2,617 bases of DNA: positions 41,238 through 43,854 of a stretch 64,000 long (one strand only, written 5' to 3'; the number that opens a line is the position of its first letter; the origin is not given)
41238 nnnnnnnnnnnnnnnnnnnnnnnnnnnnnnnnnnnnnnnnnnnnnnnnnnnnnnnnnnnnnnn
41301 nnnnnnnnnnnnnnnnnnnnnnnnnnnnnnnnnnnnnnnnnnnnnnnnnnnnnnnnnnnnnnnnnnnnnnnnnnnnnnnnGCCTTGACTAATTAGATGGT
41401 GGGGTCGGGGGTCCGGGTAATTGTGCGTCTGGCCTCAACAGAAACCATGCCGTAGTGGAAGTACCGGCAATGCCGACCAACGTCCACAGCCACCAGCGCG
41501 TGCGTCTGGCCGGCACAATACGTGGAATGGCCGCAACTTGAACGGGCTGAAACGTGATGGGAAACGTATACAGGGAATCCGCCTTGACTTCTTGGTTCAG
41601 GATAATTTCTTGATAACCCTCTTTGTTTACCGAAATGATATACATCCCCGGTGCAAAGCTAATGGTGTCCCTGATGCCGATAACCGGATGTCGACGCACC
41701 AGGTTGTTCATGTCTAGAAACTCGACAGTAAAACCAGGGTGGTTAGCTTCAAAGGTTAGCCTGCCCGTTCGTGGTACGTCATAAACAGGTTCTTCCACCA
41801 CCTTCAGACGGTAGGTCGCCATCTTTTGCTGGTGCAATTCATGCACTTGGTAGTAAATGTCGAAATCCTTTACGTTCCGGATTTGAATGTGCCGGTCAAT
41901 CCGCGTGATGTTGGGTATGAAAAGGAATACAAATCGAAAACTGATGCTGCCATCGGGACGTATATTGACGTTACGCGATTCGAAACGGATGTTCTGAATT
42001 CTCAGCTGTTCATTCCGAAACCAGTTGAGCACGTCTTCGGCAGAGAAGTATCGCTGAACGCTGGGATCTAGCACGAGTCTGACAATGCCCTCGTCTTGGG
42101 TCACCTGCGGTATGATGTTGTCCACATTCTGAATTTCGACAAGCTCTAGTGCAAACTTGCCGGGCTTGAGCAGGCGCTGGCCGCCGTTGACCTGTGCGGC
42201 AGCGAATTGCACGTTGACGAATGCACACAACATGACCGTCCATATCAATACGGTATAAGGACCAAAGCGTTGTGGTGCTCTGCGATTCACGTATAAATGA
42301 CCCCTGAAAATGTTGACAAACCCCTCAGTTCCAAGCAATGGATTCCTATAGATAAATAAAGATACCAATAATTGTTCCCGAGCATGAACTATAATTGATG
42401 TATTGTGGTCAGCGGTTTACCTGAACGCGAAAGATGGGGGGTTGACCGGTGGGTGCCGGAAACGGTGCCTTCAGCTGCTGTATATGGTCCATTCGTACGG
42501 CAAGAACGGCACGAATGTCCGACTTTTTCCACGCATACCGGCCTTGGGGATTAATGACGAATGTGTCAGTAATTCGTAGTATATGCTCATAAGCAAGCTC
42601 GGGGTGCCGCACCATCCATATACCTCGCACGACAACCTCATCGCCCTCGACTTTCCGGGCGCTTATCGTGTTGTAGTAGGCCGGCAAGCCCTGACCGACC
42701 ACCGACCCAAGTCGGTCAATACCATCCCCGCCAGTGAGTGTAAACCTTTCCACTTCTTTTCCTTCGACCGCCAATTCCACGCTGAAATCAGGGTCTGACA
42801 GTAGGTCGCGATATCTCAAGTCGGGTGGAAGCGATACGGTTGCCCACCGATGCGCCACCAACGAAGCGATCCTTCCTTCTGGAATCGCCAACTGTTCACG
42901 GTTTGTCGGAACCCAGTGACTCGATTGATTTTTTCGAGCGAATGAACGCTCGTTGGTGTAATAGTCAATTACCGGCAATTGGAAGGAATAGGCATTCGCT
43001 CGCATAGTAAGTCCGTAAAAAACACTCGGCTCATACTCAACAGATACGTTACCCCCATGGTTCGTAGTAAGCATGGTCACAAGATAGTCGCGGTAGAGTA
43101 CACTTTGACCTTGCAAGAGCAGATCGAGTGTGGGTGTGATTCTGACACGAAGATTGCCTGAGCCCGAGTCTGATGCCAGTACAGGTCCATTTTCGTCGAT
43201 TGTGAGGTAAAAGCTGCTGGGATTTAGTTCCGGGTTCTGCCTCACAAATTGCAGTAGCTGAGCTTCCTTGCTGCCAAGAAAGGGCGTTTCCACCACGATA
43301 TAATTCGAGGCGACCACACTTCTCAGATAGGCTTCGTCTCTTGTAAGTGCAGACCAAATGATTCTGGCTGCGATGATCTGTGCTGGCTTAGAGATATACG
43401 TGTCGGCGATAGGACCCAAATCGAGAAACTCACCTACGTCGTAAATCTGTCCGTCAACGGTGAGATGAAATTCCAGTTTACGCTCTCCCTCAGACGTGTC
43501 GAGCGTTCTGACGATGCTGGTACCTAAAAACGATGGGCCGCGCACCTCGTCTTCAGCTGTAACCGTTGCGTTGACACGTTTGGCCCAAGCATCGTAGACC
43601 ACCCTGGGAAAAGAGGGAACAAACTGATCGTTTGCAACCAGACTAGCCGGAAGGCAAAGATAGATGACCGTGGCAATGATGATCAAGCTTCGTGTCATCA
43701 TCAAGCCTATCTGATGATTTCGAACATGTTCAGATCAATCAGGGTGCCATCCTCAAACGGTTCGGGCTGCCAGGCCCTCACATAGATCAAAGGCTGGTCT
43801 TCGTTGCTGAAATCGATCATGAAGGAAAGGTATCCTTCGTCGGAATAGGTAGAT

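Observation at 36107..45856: Cyclase-led five-gene envelope operon ending in a giant T9SS surface protein (candidate uncharacterised signalling/adhesion system)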

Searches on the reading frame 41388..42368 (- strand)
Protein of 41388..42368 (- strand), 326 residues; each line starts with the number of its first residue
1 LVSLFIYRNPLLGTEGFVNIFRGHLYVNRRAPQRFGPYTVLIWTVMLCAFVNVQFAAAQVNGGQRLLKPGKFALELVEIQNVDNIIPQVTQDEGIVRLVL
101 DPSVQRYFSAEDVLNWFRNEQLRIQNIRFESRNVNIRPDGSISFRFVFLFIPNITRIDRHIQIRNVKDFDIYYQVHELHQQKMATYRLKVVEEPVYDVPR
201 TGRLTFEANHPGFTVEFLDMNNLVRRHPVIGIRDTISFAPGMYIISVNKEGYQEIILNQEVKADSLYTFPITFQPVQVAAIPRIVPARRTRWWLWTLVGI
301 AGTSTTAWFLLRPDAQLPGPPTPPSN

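Call 4: search_protein_families(library=pfam, proteins=[window:41388-42368:-], max_evalue=0.1)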
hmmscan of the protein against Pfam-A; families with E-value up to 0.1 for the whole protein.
window:41388-42368:- (326 aa): 1 family
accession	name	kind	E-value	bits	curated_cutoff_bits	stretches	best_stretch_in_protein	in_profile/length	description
PF08308.17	PEGA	-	0.057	13.8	20.8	0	235-276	28-70/71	PEGA domain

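Call 5: search_protein_families(library=ncbifam, proteins=[window:41388-42368:-], max_evalue=0.1)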
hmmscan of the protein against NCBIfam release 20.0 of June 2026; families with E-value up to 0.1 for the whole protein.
window:41388-42368:- (326 aa): 0 families

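Call 72: search_protein_families(library=padloc, proteins=[window:41388-42368:-], max_evalue=0.01)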
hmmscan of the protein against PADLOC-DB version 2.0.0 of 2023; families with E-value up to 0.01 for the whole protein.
window:41388-42368:- (326 aa): 0 families

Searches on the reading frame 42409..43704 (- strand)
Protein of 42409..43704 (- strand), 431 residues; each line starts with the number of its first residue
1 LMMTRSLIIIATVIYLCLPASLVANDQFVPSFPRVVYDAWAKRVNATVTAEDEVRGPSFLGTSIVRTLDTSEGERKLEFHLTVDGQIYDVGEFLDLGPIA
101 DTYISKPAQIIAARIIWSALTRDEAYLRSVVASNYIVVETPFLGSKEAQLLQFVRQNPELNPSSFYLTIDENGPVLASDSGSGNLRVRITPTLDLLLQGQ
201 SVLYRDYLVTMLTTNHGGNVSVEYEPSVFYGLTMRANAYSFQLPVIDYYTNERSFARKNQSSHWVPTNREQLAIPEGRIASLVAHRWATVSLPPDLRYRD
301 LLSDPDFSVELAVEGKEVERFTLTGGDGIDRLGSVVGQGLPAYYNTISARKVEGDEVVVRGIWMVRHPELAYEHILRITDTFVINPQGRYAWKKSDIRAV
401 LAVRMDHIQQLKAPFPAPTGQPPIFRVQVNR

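Call 4: search_protein_families(library=pfam, proteins=[window:42409-43704:-], max_evalue=0.1)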
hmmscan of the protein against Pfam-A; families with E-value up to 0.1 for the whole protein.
window:42409-43704:- (431 aa): 0 families

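Call 5: search_protein_families(library=ncbifam, proteins=[window:42409-43704:-], max_evalue=0.1)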
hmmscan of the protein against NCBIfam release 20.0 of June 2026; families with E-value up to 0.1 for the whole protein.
window:42409-43704:- (431 aa): 0 families

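Call 6: find_encoding_contigs(protein=window:42409-43704:-, flank=10000, max_places=6)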
Protein window:42409-43704:- (431 aa): no gene with exactly this product is on record in the collection.

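Call 8: find_homologous_proteins(query=window:42409-43704:-)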
Query window:42409-43704:- (431 aa): 26 proteins with E <= 0.001 among 6703 candidates.
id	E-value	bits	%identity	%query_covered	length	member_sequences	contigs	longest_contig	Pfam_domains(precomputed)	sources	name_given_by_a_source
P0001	3.8e-258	874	90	100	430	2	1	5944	-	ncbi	-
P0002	5.1e-255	864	89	100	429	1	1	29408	-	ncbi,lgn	-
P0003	4.9e-228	775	79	100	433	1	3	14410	-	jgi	jgi:hypothetical protein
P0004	1.3e-218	744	76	100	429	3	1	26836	-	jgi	jgi:hypothetical protein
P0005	5.1e-216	735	75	100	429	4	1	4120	-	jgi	-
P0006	1.3e-212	724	74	100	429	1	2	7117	-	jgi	jgi:hypothetical protein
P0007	4.5e-212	722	74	100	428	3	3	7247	-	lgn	-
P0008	5.5e-212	722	74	100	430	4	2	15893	-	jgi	jgi:hypothetical protein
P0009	2.0e-209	714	73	100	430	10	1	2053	-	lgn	-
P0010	1.2e-206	704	72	98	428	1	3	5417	-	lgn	-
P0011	6.7e-202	689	70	100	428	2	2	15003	-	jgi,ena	-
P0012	3.3e-200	683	70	98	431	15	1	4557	-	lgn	-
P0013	2.5e-159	549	72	79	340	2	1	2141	-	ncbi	-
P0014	1.7e-157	543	59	95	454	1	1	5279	-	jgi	-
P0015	2.5e-156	539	57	96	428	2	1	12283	-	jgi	jgi:hypothetical protein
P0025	3.8e-109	383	43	98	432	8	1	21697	-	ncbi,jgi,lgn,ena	jgi:hypothetical protein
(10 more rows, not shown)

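Call 9: find_encoding_contigs(protein=P0025, flank=10000, max_places=3)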
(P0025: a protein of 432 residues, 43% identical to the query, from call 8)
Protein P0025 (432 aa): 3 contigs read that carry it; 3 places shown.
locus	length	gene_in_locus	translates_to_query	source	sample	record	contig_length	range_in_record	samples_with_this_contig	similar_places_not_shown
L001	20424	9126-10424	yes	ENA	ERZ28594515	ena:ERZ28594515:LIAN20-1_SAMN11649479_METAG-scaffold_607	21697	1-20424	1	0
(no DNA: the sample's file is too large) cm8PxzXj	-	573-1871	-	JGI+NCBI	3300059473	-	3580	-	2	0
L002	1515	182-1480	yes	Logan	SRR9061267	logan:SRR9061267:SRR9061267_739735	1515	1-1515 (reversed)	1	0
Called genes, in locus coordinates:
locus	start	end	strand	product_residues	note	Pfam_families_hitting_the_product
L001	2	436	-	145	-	?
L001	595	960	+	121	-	-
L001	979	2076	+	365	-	PF01571:GCV_T, PF08669:GCV_T_C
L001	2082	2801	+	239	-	PF04029:2-ph_phosp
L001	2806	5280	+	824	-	PF13491:FtsK_4TM, PF17854:FtsK_alpha, PF01580:FtsK_SpoIIIE, PF09397:FtsK_gamma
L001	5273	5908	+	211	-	PF03548:LolA (weak)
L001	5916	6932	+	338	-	PF03706:LPG_synthase_TM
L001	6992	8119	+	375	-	PF00211:Guanylate_cyc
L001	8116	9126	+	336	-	-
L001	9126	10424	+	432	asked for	-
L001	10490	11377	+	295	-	-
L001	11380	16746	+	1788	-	PF00041:fn3 (faint), PF16656:Pur_ac_phosph_N (faint), PF24489:Ig_J_second (faint), PF24421:Ig_J (faint), PF25059:FN3_DSCAM-DSCAML_C (faint), PF25788:Ig_Rha78A_N (faint), PF18962:Por_Secre_tail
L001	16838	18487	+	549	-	-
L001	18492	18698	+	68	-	-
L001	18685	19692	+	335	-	PF00216:Bac_DNA_binding (faint), PF18175:HU-CCDC81_bac_2 (weak)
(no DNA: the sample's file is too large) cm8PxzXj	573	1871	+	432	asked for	-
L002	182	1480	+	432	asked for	-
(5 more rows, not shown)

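Call 10: find_encoding_contigs(protein=P0002, flank=10000, max_places=2)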
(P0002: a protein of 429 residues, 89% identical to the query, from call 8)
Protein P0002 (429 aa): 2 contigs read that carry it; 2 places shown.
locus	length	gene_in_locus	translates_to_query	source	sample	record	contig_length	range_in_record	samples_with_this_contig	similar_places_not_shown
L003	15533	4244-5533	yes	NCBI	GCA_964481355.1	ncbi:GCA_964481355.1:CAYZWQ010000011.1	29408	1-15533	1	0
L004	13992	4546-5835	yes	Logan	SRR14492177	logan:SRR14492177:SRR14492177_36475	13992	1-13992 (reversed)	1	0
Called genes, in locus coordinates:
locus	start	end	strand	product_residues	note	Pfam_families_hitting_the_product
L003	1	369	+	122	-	?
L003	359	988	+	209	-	-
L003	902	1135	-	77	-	-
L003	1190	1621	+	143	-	-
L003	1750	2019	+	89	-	PF03706:LPG_synthase_TM (weak)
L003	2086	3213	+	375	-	PF00211:Guanylate_cyc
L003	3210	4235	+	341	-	-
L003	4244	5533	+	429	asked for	-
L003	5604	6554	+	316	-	-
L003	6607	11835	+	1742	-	PF12768:Rax2 (weak), PF17164:DUF5122 (faint), PF16655:PhoD_N (faint), PF16656:Pur_ac_phosph_N (faint), PF24489:Ig_J_second (faint), PF25788:Ig_Rha78A_N (weak), PF00041:fn3 (weak), PF18962:Por_Secre_tail, +1 more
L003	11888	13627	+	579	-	-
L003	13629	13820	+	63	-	-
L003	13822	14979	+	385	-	PF18175:HU-CCDC81_bac_2 (weak)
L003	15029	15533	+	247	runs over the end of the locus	PF01618:MotA_ExbB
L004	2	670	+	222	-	?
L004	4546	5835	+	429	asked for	-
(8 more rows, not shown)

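Call 11: find_encoding_contigs(protein=P0015, flank=10000, max_places=2)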
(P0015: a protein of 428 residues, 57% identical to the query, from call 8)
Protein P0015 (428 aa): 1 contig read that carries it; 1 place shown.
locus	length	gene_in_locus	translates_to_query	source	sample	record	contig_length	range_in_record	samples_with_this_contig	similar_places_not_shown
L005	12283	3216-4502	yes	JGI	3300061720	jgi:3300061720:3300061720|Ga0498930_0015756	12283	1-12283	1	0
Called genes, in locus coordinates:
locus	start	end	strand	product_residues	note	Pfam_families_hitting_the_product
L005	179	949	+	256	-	PF03706:LPG_synthase_TM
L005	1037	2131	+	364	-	PF00211:Guanylate_cyc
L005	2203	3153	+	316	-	PF24125:Cds6_C (weak)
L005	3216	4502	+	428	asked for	-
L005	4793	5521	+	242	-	-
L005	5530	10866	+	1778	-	PF17164:DUF5122 (faint), PF01108:Tissue_fac (faint), PF24489:Ig_J_second (faint), PF16655:PhoD_N (faint), PF16656:Pur_ac_phosph_N (faint), PF25059:FN3_DSCAM-DSCAML_C (faint), PF00041:fn3 (weak), PF18962:Por_Secre_tail, +2 more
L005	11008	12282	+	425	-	?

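Call 14: find_related_loci(query=A1, collection=genome_contigs, flank=10000)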
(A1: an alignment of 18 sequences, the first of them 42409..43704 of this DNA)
Query A1 (431 aa) in genome_contigs; peptide patterns used: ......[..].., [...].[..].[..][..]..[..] (x = any residue, [..] = any of these).
39 stretches matched a pattern; 3 encode a relative of the query (tblastn E <= 1e-3); 3 distinct loci.
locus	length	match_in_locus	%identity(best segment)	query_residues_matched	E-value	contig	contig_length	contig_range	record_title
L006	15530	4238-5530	88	1-431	0e+0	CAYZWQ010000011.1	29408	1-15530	MAG TPA_asm: uncultured Chitinophagales bacterium isolate SRP319275_co3_216 genome assembly, contig: NODE_1861_length_29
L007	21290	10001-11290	75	2-431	0e+0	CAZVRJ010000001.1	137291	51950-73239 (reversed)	MAG TPA_asm: uncultured Chitinophagales bacterium isolate SRP319275_co1_21 genome assembly, contig: NODE_46_length_13729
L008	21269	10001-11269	48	7-430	5e-138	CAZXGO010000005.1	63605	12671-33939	MAG TPA_asm: uncultured Chitinophagales bacterium isolate SRP069133_co1_341 genome assembly, contig: NODE_181_length_636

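Call 25: predict_structure(alignment_id=A1)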
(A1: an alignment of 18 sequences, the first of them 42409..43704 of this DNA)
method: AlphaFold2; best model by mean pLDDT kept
length: 431 residues; sequences in the alignment: 18
mean_pLDDT: 83.2   pTM: 0.79
mean pLDDT of the five models: 83.2, 81.7, 79.5, 79.4, 73.9
residues with pLDDT >= 90: 183; 70-90: 183; 50-70: 41; < 50: 24
segments of 3 or more residues with pLDDT < 50: 17-24, 410-421, 428-431
pLDDT, mean of each block of 10 residues (from residue 1): 66 56 65 87 91 87 92 91 91 80 82 94 90 90 90 90 87 85 85 86 88 73 77 91 77 89 81 73 92 91 91 90 85 91 91 88 90 94 88 95 68 43 52 29
secondary structure, 60 per line:
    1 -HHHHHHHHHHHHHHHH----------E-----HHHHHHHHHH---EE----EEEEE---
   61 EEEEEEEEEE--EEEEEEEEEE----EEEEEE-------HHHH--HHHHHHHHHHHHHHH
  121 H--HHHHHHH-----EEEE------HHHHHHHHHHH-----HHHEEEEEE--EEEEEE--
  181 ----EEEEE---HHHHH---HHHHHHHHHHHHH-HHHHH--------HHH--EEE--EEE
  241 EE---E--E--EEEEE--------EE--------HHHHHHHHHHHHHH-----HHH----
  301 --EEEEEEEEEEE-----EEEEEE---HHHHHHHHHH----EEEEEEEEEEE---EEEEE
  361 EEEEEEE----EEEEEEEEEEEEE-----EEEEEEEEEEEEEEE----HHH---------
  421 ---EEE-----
elements in order: H2-17 H34-43 E53-57 E61-70 E73-82 E87-92 H100-103 H106-121 H124-130 E136-139 H146-156 E165-170 E173-178 E185-189 H193-197 H201-213 H215-219 E233-235 E238-242 E252-256 H275-288 E303-313 E319-324 H328-337 E342-352 E356-367 E372-384 E390-404 E424-426

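Call 71: fold_search(model_id=the predicted structure, library=pdb)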
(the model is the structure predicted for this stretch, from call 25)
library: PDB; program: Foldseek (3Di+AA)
matches with E <= 10: 1160; with E <= 0.001: 28
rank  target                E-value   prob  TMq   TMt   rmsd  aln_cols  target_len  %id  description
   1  3unl_A                9.0e-05  1.00  0.19  0.51   5.9       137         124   20  Crystal structure of ketosteroid isomerase F54G from Pseudomonas testosteroni (released 2012-11-21)
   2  7c5x_A                1.5e-04  0.90  0.21  0.18  32.9       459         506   11  Crystal structure of the iota-carbonic anhydrase from eukaryotic microalga complexed with bicarbonate (released 2021-04-28)
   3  7c5y_B                1.6e-04  0.91  0.21  0.19  32.0       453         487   10  Crystal structure of the iota-carbonic anhydrase from eukaryotic microalga complexed with iodide (released 2021-04-28)
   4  1ogz                  1.8e-04  1.00  0.19  0.51   5.5       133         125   18  Crystal Structure Of 5-3-Ketosteroid Isomerase Mutants P39A Complexed With Equilenin From Pseudomonas Testosteroni (released 2003-09-04)
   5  1ohs_A                2.2e-04  1.00  0.20  0.53   5.1       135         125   17  CRYSTAL STRUCTURE OF 5-3-KETOSTEROID ISOMERASE MUTANT Y14F/D38N FROM PSEUDOMONAS TESTOSTERONI COMPLEXED WITH ANDROSTAN (released 2005-03-31)
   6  6w40_B                2.7e-04  1.00  0.16  0.44   6.4       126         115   17  An enumerative algorithm for de novo design of proteins with diverse pocket structures (released 2020-04-08)
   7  1ocv_A                3.0e-04  1.00  0.19  0.52   5.5       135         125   18  the F116W mutant structure of ketosteroid isomerase from Comamonas testosteroni (released 2003-07-24)
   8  5iep                  3.5e-04  1.00  0.22  0.65   4.2       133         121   14  Structure of CDL2.3b, a computationally designed Vitamin-D3 binder (released 2017-03-01)
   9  3mki_A                3.5e-04  1.00  0.20  0.54   5.1       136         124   15  Crystal Structure of Ketosteroid Isomerase D38ED99N from Pseudomonas Testosteroni (tKSI) (released 2011-11-23)
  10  3ov4_B                3.5e-04  1.00  0.19  0.50   5.6       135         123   16  Crystal Structure of Ketosteroid Isomerase P39GV40GS42G from Pseudomonas Testosteroni (tKSI) bound to Equilenin (released 2011-10-26)
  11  3nxj_A                3.7e-04  1.00  0.21  0.56   5.2       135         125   18  Crystal Structure of Ketosteroid Isomerase D99N from Pseudomonas Testosteroni (tKSI) (released 2011-08-03)
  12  6tyd_V                4.0e-04  1.00  0.19  0.35   3.5       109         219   13  Structure of human LDB1 in complex with SSBP2 (released 2020-01-01)
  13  3myt_A                4.0e-04  1.00  0.19  0.52   5.9       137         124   18  Crystal structure of Ketosteroid Isomerase D38HD99N from Pseudomonas testosteroni (tKSI) (released 2011-11-23)
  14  7c5x_B                4.2e-04  0.82  0.21  0.19  31.2       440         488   12  Crystal structure of the iota-carbonic anhydrase from eukaryotic microalga complexed with bicarbonate (released 2021-04-28)
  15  3m8c_A                4.9e-04  1.00  0.20  0.54   5.1       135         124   16  Crystal Structure of Ketosteroid Isomerase D99N from Pseudomonas Testosteroni (tKSI) with Equilenin Bound (released 2010-04-14)
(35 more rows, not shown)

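Call 72: search_protein_families(library=padloc, proteins=[window:42409-43704:-], max_evalue=0.01)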
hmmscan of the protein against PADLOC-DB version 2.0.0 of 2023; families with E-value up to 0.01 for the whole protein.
window:42409-43704:- (431 aa): 0 families
